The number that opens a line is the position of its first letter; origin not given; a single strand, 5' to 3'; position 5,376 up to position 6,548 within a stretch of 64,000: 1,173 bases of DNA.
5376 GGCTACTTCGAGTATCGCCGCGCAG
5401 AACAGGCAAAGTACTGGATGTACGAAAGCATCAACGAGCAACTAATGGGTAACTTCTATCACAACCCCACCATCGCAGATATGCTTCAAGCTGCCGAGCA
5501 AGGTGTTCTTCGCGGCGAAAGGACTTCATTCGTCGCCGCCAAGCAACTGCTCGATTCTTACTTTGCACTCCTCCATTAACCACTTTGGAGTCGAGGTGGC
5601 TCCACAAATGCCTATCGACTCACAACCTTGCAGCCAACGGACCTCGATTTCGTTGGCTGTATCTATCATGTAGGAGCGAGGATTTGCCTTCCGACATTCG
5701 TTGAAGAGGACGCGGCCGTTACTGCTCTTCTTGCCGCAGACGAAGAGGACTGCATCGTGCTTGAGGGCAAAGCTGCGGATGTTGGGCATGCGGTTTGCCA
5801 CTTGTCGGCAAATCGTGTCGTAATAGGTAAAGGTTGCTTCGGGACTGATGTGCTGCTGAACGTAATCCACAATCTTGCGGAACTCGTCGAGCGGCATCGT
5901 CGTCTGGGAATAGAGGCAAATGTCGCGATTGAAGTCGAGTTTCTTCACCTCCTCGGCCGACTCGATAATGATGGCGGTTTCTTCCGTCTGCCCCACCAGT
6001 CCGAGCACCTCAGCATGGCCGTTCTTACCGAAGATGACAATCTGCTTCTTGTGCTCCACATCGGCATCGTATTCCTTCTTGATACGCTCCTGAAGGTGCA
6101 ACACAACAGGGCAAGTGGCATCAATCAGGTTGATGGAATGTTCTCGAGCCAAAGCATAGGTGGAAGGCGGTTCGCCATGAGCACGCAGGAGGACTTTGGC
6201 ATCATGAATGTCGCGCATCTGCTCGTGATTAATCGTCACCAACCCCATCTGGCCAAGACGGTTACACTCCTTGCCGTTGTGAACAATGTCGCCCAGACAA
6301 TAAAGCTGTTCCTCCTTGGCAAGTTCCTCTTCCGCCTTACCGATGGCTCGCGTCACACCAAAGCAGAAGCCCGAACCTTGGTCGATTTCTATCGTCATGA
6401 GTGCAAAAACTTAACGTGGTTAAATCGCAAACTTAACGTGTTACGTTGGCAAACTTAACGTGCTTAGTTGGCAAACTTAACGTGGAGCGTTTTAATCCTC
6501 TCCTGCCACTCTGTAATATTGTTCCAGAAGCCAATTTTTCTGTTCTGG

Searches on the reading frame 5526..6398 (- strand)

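Call 11: search_protein_families(library=pfam, proteins=[window:5526-6398:-], max_evalue=0.01)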
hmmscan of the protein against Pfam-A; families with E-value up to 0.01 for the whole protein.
window:5526-6398:- (290 aa): 2 families
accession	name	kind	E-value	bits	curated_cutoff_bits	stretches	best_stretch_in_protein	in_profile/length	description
PF02401.23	LYTB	-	2.4e-84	283.2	24.5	1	4-282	2-266/267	LytB protein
PF14847.12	Ras_bdg_2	-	0.00061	20.6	27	1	31-89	44-99/100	Ras-binding domain of Byr2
